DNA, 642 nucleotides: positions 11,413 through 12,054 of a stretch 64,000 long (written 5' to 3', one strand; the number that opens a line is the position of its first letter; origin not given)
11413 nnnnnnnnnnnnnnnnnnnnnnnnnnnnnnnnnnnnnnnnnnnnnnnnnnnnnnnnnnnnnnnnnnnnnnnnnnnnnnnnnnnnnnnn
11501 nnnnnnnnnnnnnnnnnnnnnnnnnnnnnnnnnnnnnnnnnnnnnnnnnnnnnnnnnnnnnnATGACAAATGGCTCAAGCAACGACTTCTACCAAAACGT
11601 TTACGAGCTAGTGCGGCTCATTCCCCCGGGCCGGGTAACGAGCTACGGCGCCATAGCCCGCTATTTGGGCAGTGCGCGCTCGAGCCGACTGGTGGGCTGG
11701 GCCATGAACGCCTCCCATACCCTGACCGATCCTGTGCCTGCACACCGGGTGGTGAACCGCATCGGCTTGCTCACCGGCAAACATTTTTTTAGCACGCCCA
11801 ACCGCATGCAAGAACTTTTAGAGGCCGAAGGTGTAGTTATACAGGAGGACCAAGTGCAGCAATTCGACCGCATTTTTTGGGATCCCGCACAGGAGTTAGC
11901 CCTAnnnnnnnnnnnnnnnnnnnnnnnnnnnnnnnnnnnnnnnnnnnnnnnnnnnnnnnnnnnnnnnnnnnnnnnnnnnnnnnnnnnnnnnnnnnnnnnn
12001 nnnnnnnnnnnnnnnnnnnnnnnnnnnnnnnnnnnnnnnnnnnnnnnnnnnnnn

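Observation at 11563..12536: Cys-less alkyltransferase-like (ATL) protein translationally coupled to an AlbA_2/wHTH Schlafen-like protein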

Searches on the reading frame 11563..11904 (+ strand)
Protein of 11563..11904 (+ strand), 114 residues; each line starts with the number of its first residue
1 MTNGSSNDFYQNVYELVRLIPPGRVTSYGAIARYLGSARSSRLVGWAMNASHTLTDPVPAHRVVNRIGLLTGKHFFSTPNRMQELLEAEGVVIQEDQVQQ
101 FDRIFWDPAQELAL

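Call 3: search_protein_families(library=pfam, proteins=[window:11563-11904:+], max_evalue=0.1)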
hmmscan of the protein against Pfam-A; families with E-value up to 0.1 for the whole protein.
window:11563-11904:+ (114 aa): 1 family
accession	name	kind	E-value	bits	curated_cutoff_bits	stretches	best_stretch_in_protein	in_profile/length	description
PF01035.26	DNA_binding_1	-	3.9e-23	81.5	27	1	8-91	1-81/81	6-O-methylguanine DNA methyltransferase, DNA binding domain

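Call 4: search_protein_families(library=ncbifam, proteins=[window:11563-11904:+], max_evalue=0.1)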
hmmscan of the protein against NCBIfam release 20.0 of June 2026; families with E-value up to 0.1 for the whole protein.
window:11563-11904:+ (114 aa): 5 families
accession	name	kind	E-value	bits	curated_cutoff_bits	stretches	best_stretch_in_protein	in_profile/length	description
TIGR00589.1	ogt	superfamily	1.8e-11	43.9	46.4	1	8-88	2-79/80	methylated-DNA--[protein]-cysteine S-methyltransferase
NF007626.0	PRK10286.1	equivalog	2.9e-11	43.8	192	1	5-91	85-168/171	methylated-DNA--[protein]-cysteine S-methyltransferase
NF011964.0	PRK15435.1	equivalog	5.2e-08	32.3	345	1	8-87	270-346/354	bifunctional DNA-binding transcriptional regulator/O6-methylguanine-DNA methyltransferase Ada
NF003022.0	PRK03887.1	equivalog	1.3e-05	25.1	164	1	8-91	92-170/175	methylated-DNA--protein-cysteine methyltransferase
NF041132.1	DNA_protcyst_Mta_Thcoc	equivalog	1.4e-05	25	250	1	7-90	91-169/169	methylated-DNA--protein-cysteine methyltransferase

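Call 5: search_solved_structures(query=window:11563-11904:+, max_evalue=0.01, show_alignments=3)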
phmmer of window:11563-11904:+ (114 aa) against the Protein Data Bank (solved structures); distinct sequences matched with E-value up to 0.01: 19.
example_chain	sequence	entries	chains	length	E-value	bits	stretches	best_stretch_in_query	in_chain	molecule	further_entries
3gva_A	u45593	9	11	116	5.9e-15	58.5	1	7-101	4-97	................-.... protein 1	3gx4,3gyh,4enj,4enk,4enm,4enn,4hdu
4wxc_A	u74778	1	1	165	7.6e-09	38.9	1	7-89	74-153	Methylated-DNA--protein-cysteine methyltransferase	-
4bhb_A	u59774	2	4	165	1.3e-08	38.1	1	7-89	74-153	METHYLATED-DNA--PROTEIN-CYSTEINE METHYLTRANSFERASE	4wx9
4wxd_A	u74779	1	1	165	1.3e-08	38.1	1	7-89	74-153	Methylated-DNA--protein-cysteine methyltransferase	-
4bhc_A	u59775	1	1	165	1.3e-08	38.1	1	7-89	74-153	METHYLATED-DNA--PROTEIN-CYSTEINE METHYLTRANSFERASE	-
2kif_A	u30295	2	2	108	1e-06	32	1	8-109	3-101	O6-methylguanine-DNA methyltransferase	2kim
1sfe_A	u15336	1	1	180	5e-06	29.8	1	8-86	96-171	ADA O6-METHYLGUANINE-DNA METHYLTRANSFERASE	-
4zyd_A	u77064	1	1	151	0.00017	24.8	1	8-94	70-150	Methylated-DNA--protein-cysteine methyltransferase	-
4zyg_A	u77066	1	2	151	0.00063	23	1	8-94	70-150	Methylated-DNA--protein-cysteine methyltransferase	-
4zye_A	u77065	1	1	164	0.00071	22.8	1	8-94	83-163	Methylated-DNA--protein-cysteine methyltransferase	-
4zyh_A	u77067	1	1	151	0.00087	22.6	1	8-94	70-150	Methylated-DNA--protein-cysteine methyltransferase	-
5llq_A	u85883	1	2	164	0.0014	21.9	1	8-94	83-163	Methylated-DNA--protein-cysteine methyltransferase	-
1t38_A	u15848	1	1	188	0.0016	21.7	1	11-69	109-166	Methylated-DNA--protein-cysteine methyltransferase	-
8aes_A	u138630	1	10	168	0.0019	21.5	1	8-98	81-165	Methylated-DNA--protein-cysteine methyltransferase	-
1qnt_A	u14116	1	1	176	0.0019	21.5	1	11-69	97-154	METHYLATED-DNA--PROTEIN-CYSTEINE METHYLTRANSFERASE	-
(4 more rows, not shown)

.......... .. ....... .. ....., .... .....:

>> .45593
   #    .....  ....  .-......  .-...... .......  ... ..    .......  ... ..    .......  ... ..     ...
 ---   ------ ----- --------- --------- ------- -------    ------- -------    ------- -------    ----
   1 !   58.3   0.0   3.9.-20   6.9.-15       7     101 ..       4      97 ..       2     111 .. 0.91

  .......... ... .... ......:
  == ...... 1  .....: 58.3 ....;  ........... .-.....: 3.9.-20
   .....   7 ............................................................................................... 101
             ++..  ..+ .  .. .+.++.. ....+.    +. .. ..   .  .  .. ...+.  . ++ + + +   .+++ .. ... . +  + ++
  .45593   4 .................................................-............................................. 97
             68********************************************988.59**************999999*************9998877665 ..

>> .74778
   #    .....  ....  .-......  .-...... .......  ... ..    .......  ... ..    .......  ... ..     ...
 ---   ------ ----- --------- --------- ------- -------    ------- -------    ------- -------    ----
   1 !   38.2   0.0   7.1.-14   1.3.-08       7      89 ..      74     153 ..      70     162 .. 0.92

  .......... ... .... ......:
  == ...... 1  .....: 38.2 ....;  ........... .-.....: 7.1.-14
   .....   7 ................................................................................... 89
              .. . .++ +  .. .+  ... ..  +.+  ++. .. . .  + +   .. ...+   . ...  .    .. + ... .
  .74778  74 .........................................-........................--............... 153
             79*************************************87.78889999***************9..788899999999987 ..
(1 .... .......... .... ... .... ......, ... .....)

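Call 15: find_homologous_proteins(query=window:11563-11904:+, max_evalue=0.001)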
Query window:11563-11904:+ (114 aa): 7997 proteins with E <= 0.001 among 8000 candidates; the best 120 are listed.
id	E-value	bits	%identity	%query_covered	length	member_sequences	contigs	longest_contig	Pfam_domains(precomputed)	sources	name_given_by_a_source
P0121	1.8e-63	229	92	98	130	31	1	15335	PF01035.27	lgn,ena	-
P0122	1.4e-62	226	92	97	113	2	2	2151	PF01035.27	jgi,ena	jgi:methylated-DNA-protein-cysteine methyltransferase-like protein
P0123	1.2e-60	220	89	97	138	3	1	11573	PF01035.27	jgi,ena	jgi:methylated-DNA-protein-cysteine methyltransferase-like protein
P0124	1.1e-58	214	86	100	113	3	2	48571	PF01035.27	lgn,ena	-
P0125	2.0e-58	213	86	97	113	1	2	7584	PF01035.27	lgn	-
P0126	1.0e-57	211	86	97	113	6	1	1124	PF01035.27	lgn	-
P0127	1.4e-57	210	86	96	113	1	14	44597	PF01035.27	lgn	-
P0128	7.4e-54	198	79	100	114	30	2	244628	PF01035.27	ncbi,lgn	-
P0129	5.1e-50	186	76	96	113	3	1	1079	PF01035.27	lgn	-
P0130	1.9e-48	181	74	96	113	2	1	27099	PF01035.27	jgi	jgi:methylated-DNA-protein-cysteine methyltransferase related protein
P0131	6.2e-47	176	72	96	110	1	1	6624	PF01035.27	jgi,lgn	-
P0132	7.9e-47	176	72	99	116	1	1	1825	PF01035.27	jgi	jgi:methylated-DNA-protein-cysteine methyltransferase related protein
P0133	2.3e-46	174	71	92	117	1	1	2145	PF01035.27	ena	-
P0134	2.5e-46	174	69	96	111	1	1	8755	PF01035.27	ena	-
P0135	3.6e-46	174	70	97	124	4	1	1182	PF01035.27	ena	-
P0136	4.0e-46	173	67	96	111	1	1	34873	PF01035.27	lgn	-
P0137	5.9e-46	173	68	96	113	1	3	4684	PF01035.27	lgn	-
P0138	6.2e-46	173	70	96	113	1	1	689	PF01035.27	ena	-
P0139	6.7e-46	173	68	96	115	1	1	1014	PF01035.27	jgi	-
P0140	8.3e-46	172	69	95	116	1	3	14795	PF01035.27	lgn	-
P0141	1.1e-45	172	67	98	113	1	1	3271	PF01035.27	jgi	jgi:methylated-DNA-protein-cysteine methyltransferase related protein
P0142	1.1e-45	172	69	96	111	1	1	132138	PF01035.27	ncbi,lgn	ncbi:MAG: MGMT family protein [Bacteroidia bacterium]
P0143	1.2e-45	172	72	100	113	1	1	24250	PF01035.27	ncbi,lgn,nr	ncbi:MAG: MGMT family protein [Cryomorphaceae bacterium]|nr:MAG: MGMT family protein [Cryomorphaceae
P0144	1.5e-45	172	71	95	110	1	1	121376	PF01035.27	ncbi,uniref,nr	ncbi:MGMT family protein [Maribellus sp. YY47]|uniref:MGMT family protein n=1 Tax=Maribellus sp. YY4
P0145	1.6e-45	171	71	94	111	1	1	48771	PF01035.27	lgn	-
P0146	1.9e-45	171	69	96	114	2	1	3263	PF01035.27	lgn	-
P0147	1.9e-45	171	69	96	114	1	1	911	PF01035.27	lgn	-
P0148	2.1e-45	171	69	94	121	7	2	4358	PF01035.27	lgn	-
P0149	2.6e-45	171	71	94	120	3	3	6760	PF01035.27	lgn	-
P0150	4.7e-45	170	71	96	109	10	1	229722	PF01035.27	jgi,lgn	-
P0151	5.2e-45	170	71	94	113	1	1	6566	PF01035.27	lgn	-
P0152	5.7e-45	170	70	93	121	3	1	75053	PF01035.27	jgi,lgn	jgi:methylated-DNA-protein-cysteine methyltransferase-like protein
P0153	6.7e-45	169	69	95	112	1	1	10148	PF01035.27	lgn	-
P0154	7.6e-45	169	68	96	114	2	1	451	PF01035.27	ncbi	-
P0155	9.1e-45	169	67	100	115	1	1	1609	PF01035.27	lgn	-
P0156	1.1e-44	169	68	100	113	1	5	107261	PF01035.27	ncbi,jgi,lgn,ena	jgi:methylated-DNA-protein-cysteine methyltransferase-like protein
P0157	1.3e-44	169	69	95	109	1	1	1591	PF01035.27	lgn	-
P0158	1.3e-44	169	71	95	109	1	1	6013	PF01035.27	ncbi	ncbi:MAG: MGMT family protein [Draconibacterium sp.]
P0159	1.5e-44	168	70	100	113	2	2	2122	PF01035.27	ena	-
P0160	1.5e-44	168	69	94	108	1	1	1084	PF01035.27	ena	-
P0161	1.6e-44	168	67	96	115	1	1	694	PF01035.27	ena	-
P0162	1.8e-44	168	69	95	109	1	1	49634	PF01035.27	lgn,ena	-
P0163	2.2e-44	168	70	96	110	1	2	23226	PF01035.27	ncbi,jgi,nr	ncbi:MAG: MGMT family protein [Prolixibacteraceae bacterium]|jgi:methylated-DNA-protein-cysteine met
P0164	2.3e-44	168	73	93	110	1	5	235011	PF01035.27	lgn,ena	-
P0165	2.3e-44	168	70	96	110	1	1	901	PF01035.27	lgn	-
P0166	2.3e-44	168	72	94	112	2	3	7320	PF01035.27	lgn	-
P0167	2.4e-44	168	69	95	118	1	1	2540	PF01035.27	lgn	-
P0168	2.6e-44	168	66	99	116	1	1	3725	PF01035.27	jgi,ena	jgi:methylated-DNA-protein-cysteine methyltransferase-like protein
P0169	2.8e-44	167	72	96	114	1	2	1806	PF01035.27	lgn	-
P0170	3.1e-44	167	68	96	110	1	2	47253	PF01035.27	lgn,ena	-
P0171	3.1e-44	167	69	96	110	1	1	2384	PF01035.27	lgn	-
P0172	3.6e-44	167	69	93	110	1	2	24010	PF01035.27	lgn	-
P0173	3.6e-44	167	66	99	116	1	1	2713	PF01035.27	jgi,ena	jgi:methylated-DNA-protein-cysteine methyltransferase-like protein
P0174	3.6e-44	167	66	99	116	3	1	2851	PF01035.27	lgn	-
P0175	3.7e-44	167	71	96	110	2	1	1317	PF01035.27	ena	-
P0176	3.9e-44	167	68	96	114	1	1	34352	PF01035.27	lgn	-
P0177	4.1e-44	167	69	89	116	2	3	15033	PF01035.27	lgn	-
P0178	4.3e-44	167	68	96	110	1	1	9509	PF01035.27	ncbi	-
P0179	4.3e-44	167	68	96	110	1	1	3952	PF01035.27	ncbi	-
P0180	4.4e-44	167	69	95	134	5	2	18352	PF01035.27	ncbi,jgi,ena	-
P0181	4.6e-44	167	73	93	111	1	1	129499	PF01035.27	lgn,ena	-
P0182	4.7e-44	167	70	93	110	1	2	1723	PF01035.27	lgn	-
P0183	5.1e-44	167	68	95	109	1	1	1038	PF01035.27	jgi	-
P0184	5.2e-44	167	69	95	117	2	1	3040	PF01035.27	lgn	-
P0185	5.7e-44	166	67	100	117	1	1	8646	PF01035.27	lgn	-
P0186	5.7e-44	166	68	96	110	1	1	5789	PF01035.27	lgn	-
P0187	5.8e-44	166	65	99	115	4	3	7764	PF01035.27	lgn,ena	-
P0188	5.9e-44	166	72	96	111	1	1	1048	PF01035.27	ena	-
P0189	5.9e-44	166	72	96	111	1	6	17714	PF01035.27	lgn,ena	-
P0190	6.1e-44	166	72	96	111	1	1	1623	PF01035.27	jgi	jgi:methylated-DNA-protein-cysteine methyltransferase-like protein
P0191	6.1e-44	166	70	94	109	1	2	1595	PF01035.27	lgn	-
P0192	6.1e-44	166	70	95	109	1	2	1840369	PF01035.27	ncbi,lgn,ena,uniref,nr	ncbi:MGMT family protein [Maribellus sp. CM-23]|uniref:MGMT family protein n=1 Tax=Maribellus luteus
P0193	6.5e-44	166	67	95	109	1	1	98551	PF01035.27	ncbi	-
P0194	6.5e-44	166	67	95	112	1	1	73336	PF01035.27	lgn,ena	-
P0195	6.6e-44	166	69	94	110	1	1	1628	PF01035.27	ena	-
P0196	6.6e-44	166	71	96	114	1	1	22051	PF01035.27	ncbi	-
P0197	6.7e-44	166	68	94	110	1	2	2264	PF01035.27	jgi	-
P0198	6.7e-44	166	74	94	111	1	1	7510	PF01035.27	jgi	jgi:methylated-DNA-protein-cysteine methyltransferase-like protein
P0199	6.8e-44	166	68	96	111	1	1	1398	PF01035.27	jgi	-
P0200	6.9e-44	166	69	94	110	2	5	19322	PF01035.27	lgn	-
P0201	6.9e-44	166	72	93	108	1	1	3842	PF01035.27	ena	-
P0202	7.7e-44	166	69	98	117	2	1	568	PF01035.27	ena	-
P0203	8.1e-44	166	68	96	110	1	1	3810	PF01035.27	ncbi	-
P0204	8.5e-44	166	70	95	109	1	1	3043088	PF01035.27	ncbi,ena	-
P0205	8.5e-44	166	70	95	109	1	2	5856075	PF01035.27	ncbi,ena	-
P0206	8.6e-44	166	69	96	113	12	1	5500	PF01035.27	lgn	-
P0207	8.8e-44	166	73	93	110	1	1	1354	PF01035.27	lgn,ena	-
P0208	8.9e-44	166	70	95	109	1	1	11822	PF01035.27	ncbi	-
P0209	9.3e-44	166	66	96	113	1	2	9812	PF01035.27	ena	-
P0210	9.6e-44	166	67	96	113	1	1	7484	PF01035.27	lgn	-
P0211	1.0e-43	166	70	92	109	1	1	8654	PF01035.27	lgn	-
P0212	1.1e-43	166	68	94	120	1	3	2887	PF01035.27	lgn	-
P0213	1.1e-43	166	70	95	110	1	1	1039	PF01035.27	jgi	-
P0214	1.1e-43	166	68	96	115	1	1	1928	PF01035.27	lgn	-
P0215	1.1e-43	166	65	99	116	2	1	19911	PF01035.27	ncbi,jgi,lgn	jgi:methylated-DNA-protein-cysteine methyltransferase-like protein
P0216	1.1e-43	166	69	96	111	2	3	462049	PF01035.27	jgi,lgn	jgi:methylated-DNA-protein-cysteine methyltransferase-like protein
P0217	1.1e-43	166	68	94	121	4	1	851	PF01035.27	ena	-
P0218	1.1e-43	166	72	96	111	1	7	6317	PF01035.27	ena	-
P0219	1.2e-43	165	72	96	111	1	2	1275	PF01035.27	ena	-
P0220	1.2e-43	165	69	95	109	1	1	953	PF01035.27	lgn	-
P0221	1.2e-43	165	67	100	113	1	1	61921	PF01035.27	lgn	-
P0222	1.2e-43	165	70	95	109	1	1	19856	PF01035.27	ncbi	-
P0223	1.2e-43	165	69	95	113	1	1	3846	PF01035.27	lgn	-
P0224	1.2e-43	165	67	98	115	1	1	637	PF01035.27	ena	-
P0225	1.2e-43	165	72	94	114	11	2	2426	PF01035.27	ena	-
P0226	1.2e-43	165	71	93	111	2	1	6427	PF01035.27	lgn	-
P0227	1.3e-43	165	67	95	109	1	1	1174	PF01035.27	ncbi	-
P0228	1.3e-43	165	68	94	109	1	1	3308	PF01035.27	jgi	jgi:methylated-DNA-protein-cysteine methyltransferase related protein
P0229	1.3e-43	165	69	94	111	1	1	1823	PF01035.27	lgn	-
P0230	1.3e-43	165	66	96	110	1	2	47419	PF01035.27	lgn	-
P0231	1.3e-43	165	66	94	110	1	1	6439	PF01035.27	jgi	jgi:methylated-DNA-protein-cysteine methyltransferase related protein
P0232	1.3e-43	165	70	90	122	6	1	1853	PF01035.27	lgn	-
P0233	1.3e-43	165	67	97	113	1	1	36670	PF01035.27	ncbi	ncbi:MAG TPA: MGMT family protein [Anseongella sp.]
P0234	1.4e-43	165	67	94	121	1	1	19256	PF01035.27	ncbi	ncbi:MAG: MGMT family protein [Bacteroidia bacterium]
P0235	1.5e-43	165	65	96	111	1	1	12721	PF01035.27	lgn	-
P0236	1.6e-43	165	69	96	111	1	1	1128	PF01035.27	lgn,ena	-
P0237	1.6e-43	165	71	96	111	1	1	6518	PF01035.27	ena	-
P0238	1.6e-43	165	69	95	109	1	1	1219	PF01035.27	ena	-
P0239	1.6e-43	165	67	94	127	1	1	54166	PF01035.27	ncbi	-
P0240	1.7e-43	165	71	93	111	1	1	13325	PF01035.27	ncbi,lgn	-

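Call 18: find_related_loci(query=A2, collection=metagenome_contigs, flank=3000)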
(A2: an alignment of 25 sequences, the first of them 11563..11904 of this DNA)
Query A2 (114 aa) in metagenome_contigs; peptide patterns used: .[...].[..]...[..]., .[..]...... (x = any residue, [..] = any of these).
600 stretches matched a pattern (row limit reached: there are more); 597 encode a relative of the query (tblastn E <= 1e-3); the best 80 are kept; 80 distinct loci.
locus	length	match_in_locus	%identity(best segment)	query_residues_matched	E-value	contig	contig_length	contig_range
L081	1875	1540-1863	69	7-114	5e-51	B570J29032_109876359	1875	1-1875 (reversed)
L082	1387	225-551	67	6-114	7e-52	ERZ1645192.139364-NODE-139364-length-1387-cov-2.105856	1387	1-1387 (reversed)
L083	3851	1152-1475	67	7-114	6e-49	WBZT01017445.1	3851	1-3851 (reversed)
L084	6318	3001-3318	69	9-114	8e-49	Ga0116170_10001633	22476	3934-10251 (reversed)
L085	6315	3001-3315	68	7-112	3e-48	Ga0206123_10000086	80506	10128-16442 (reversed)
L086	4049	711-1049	63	2-114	1e-48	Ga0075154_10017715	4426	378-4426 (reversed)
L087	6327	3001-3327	62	5-114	5e-48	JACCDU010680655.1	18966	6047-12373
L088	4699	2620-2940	68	5-112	4e-48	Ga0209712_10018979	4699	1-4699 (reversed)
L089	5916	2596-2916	65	8-114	5e-48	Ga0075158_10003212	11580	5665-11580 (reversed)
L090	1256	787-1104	66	6-112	2e-49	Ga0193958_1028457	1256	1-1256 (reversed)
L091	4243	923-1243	65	8-114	7e-48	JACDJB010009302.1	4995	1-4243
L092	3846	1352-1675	64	7-114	1e-47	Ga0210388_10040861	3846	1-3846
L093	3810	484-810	68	3-112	7e-48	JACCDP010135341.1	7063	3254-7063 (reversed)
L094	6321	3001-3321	66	8-114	2e-47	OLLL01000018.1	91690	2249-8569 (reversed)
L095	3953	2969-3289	65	5-112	2e-47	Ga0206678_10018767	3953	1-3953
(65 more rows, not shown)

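Call 21: search_protein_families(library=padloc, proteins=[window:11563-11904:+], max_evalue=0.01)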
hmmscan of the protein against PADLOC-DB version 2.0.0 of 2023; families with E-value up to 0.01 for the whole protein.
window:11563-11904:+ (114 aa): 0 families

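Call 22: search_protein_families(library=pfam, proteins=[L084:4526-5626:+, L088:4179-4430:+], max_evalue=0.001)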
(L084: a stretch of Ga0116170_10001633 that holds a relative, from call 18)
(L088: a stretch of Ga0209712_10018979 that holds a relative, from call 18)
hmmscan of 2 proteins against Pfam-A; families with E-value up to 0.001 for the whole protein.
L084:4526-5626:+ (366 aa): 8 families
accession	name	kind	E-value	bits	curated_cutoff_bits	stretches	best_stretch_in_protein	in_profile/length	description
PF10609.15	ParA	-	4.5e-91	305.1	27.1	1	97-344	2-244/246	NUBPL iron-transfer P-loop NTPase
PF01883.24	FeS_assembly_P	-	1.4e-21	76.9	23.5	1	5-78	1-72/73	Iron-sulfur cluster assembly protein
PF01656.29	CbiA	-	5.5e-14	52.6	25.4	1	101-326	1-125/125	CobQ/CobB/MinD/ParA nucleotide binding domain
PF13614.12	AAA_31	-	1.7e-10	41.5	27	1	99-137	2-40/177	AAA domain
PF00142.24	Fer4_NifH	-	2e-07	31.2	25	1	104-141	5-42/271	4Fe-4S iron sulfur cluster binding proteins, NifH/frxC family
PF02374.21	ArsA_ATPase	-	2.6e-07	30.6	24.3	1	103-136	5-38/305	Anion-transporting ATPase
PF09140.17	MipZ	-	3.6e-06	26.9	20.7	1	100-139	2-41/262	ATPase MipZ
PF13481.12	AAA_25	-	0.00025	21.2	27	1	85-128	17-61/195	AAA domain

L088:4179-4430:+ (83 aa): 1 family
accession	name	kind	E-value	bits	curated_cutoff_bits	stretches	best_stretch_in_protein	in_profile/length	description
PF01106.22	NifU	-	1.2e-26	93.1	27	1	10-75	1-67/67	NifU-like domain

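Call 34: find_encoding_contigs(protein=P0128, flank=4000, max_places=2)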
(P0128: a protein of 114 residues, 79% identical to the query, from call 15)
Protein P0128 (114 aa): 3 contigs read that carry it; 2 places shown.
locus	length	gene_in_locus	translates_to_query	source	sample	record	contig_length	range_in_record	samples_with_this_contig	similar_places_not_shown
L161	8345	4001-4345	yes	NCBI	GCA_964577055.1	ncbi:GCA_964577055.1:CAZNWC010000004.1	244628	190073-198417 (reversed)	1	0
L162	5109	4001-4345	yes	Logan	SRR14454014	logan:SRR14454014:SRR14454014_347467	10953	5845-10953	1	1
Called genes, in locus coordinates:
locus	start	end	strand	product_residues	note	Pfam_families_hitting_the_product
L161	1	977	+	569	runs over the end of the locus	PF00580:UvrD-helicase, PF01443:Viral_helicase1 (faint), PF13245:AAA_19 (weak), PF13361:UvrD_C, PF13538:UvrD_C_2 (faint)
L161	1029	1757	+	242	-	PF03740:PdxJ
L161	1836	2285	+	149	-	PF02082:Rrf2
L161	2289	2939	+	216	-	PF24675:NpmA (faint), PF02390:Methyltransf_4, PF08242:Methyltransf_12 (weak), PF13649:Methyltransf_25, PF13847:Methyltransf_31 (weak)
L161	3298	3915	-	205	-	-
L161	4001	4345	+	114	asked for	PF01035:DNA_binding_1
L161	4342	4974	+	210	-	PF04326:SLFN_AlbA_2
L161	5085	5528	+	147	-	PF00572:Ribosomal_L13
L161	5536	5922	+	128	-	PF00380:Ribosomal_S9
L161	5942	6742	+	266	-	PF00318:Ribosomal_S2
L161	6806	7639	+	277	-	PF00889:EF_TS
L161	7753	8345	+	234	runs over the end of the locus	PF00696:AA_kinase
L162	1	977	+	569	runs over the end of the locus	PF00580:UvrD-helicase, PF01443:Viral_helicase1 (faint), PF13245:AAA_19 (weak), PF13361:UvrD_C, PF13538:UvrD_C_2 (faint)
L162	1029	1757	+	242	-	PF03740:PdxJ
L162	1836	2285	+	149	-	PF02082:Rrf2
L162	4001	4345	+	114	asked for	PF01035:DNA_binding_1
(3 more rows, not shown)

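Call 35: find_encoding_contigs(protein=P0130, flank=4000, max_places=2)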
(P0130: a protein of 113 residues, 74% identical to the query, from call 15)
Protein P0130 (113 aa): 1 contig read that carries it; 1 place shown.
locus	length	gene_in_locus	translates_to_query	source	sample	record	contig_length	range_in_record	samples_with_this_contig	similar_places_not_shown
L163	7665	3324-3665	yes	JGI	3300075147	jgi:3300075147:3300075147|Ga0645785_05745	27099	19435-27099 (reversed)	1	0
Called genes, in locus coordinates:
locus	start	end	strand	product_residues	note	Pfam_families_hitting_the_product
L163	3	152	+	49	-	?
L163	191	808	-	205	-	-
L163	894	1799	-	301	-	PF18962:Por_Secre_tail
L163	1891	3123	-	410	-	PF27394:Aq_aa27 (faint), PF13173:AAA_14, PF13635:DUF4143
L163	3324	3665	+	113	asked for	PF01035:DNA_binding_1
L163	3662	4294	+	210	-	PF04326:SLFN_AlbA_2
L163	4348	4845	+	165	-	PF00572:Ribosomal_L13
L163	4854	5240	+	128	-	PF00380:Ribosomal_S9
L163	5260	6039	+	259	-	PF00318:Ribosomal_S2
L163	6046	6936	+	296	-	PF00889:EF_TS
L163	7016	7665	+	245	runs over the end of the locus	PF00696:AA_kinase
